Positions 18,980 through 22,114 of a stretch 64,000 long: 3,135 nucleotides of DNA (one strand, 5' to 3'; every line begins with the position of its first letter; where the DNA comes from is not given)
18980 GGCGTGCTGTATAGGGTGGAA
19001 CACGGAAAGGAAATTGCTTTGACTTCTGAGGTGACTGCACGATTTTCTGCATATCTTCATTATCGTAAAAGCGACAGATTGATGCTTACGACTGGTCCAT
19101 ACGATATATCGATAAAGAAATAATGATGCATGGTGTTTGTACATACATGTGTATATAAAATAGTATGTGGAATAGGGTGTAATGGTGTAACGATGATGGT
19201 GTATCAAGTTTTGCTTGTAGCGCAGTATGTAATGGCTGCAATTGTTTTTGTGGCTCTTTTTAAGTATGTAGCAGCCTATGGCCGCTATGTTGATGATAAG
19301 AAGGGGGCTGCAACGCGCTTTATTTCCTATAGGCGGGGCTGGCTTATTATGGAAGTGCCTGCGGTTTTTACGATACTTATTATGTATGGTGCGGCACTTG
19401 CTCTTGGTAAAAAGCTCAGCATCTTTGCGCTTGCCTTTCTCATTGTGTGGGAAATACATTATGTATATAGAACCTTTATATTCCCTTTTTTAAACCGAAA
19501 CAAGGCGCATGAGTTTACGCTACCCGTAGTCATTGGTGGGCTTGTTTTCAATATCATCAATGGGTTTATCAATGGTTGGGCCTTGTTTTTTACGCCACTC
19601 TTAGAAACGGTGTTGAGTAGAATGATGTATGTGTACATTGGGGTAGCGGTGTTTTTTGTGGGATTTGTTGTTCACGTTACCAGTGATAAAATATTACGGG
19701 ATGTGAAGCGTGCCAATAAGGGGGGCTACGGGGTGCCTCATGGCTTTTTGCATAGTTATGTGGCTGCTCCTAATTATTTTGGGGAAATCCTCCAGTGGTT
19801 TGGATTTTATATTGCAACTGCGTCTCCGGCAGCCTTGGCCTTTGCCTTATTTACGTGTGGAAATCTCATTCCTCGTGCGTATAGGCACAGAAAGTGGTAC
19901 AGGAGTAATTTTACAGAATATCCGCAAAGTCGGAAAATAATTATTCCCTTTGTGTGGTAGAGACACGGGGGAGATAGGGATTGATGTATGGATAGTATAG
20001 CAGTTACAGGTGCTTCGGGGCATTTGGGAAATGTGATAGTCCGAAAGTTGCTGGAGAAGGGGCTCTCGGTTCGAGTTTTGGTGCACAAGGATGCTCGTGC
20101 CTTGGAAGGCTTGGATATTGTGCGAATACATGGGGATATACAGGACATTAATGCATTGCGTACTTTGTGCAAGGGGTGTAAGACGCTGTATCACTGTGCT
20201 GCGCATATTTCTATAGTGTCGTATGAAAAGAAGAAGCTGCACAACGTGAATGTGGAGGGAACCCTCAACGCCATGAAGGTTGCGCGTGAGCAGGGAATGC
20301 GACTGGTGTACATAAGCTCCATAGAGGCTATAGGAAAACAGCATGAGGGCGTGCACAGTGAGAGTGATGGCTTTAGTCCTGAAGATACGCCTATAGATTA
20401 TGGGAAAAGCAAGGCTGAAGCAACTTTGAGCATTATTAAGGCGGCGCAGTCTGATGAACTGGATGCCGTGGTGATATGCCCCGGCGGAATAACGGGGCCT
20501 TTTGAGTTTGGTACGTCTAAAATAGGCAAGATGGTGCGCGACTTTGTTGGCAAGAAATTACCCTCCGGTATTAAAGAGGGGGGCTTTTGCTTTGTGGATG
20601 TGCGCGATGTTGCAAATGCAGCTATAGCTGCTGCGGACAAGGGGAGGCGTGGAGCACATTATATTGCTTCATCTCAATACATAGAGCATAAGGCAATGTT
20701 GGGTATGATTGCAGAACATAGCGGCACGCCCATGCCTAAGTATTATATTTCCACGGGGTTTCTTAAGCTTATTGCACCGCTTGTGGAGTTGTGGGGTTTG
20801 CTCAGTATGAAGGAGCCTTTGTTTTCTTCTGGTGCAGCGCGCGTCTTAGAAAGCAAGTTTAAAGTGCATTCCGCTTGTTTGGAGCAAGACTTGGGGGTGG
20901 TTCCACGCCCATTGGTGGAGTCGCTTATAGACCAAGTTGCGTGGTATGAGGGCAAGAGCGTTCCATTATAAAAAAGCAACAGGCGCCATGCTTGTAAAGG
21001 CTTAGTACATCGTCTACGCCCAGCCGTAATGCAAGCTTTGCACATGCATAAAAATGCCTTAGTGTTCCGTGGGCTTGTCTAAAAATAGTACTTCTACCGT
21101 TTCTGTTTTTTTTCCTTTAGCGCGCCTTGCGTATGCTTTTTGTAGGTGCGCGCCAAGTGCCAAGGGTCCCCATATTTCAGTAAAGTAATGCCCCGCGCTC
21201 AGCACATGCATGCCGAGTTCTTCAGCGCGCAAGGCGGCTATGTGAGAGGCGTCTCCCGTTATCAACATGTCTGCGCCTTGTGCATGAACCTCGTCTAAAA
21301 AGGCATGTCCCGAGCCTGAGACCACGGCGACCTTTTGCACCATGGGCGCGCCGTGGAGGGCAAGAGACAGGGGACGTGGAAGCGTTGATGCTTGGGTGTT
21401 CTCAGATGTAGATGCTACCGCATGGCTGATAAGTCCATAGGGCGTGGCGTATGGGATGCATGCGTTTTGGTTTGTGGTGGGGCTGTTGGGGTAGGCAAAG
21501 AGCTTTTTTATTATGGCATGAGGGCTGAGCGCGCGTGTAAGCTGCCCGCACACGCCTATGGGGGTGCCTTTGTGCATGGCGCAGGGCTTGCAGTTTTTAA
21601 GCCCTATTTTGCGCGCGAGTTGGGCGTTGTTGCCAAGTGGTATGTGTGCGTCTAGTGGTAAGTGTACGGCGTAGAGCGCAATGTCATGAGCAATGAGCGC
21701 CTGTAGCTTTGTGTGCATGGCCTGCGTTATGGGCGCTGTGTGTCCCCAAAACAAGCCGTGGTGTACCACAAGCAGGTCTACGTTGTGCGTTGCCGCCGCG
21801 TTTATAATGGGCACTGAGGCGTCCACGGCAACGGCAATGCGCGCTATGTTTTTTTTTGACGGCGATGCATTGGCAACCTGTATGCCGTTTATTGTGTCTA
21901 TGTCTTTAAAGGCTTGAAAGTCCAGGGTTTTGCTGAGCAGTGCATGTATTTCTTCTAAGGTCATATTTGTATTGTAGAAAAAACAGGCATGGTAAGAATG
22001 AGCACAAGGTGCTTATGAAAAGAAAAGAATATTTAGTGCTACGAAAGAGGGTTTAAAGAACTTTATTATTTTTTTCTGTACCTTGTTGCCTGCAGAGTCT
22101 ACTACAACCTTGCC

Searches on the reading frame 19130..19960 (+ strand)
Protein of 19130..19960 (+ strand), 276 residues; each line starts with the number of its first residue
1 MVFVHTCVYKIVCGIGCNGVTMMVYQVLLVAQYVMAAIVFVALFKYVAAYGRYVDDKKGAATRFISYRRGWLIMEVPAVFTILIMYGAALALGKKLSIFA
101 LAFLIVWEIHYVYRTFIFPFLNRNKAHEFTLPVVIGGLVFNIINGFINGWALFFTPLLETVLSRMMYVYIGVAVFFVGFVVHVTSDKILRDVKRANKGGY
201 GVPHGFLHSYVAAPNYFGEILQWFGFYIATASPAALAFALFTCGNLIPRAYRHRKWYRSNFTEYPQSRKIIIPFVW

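Call 23: search_protein_families(library=pfam, proteins=[window:19130-19960:+], max_evalue=0.01)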
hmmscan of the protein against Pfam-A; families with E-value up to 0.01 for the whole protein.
window:19130-19960:+ (276 aa): 2 families
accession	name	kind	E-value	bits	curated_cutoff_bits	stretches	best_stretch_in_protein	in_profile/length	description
PF02544.21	Steroid_dh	-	3e-42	144.6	22.6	1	130-276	4-150/150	3-oxo-5-alpha-steroid 4-dehydrogenase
PF06966.17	DUF1295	-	1.6e-08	34.8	20.4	1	168-236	121-189/235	Protein of unknown function (DUF1295)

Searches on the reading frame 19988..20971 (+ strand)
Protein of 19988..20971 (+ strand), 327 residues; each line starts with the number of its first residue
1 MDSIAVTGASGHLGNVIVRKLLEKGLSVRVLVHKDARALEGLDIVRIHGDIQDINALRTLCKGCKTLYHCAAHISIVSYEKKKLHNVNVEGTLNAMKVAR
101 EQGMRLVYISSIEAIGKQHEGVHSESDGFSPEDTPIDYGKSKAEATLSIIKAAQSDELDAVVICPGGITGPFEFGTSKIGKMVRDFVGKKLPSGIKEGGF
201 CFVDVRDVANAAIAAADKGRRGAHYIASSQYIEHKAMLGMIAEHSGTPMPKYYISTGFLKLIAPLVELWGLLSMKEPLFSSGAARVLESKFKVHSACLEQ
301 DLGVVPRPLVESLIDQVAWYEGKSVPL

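Call 23: search_protein_families(library=pfam, proteins=[window:19988-20971:+], max_evalue=0.01)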
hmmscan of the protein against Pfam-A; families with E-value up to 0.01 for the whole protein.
window:19988-20971:+ (327 aa): 9 families
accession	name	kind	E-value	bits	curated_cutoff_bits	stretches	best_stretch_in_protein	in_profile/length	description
PF01370.27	Epimerase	-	8.3e-29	101.1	20.9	1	4-224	1-233/240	NAD dependent epimerase/dehydratase family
PF01073.25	3Beta_HSD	-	6.8e-20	71.7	22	1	5-217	1-230/280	3-beta hydroxysteroid dehydrogenase/isomerase family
PF07993.18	NAD_binding_4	-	1.1e-16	61.2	20.1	2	56-187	81-222/258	Male sterility protein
PF16363.11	GDP_Man_Dehyd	-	3.3e-15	56.8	27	1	6-238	2-259/332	GDP-mannose 4,6 dehydratase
PF13460.12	NAD_binding_10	-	2.9e-11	44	27.2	1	8-171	1-149/184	NAD(P)H-binding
PF04321.23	RmlD_sub_bind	-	3.6e-11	43.1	27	1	4-150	3-137/287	RmlD substrate binding domain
PF02719.21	Polysacc_synt_2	-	4.2e-08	33.2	20.2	1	4-112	1-129/293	Polysaccharide biosynthesis protein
PF05368.20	NmrA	-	9.6e-08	32.4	27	1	3-72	4-78/298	NmrA-like family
PF00106.31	adh_short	-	0.0055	16.6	26.6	0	4-65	3-72/195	short chain dehydrogenase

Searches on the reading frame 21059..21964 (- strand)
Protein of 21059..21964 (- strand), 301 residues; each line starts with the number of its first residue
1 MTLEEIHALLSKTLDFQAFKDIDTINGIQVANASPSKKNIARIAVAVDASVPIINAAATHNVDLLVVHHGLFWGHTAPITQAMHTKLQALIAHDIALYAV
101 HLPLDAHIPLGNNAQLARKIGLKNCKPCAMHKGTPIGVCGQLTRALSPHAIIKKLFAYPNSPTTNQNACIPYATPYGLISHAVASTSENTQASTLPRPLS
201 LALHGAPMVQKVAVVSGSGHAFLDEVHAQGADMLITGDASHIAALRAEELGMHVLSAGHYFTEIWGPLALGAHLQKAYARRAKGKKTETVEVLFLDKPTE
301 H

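Call 23: search_protein_families(library=pfam, proteins=[window:21059-21964:-], max_evalue=0.01)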
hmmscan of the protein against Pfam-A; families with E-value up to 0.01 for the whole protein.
window:21059-21964:- (301 aa): 1 family
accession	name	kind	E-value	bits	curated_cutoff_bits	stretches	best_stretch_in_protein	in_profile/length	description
PF01784.24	DUF34_NIF3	-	3.6e-55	187.8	23.4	1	1-280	1-241/256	Duf34/NIF3 (NGG1p interacting factor 3)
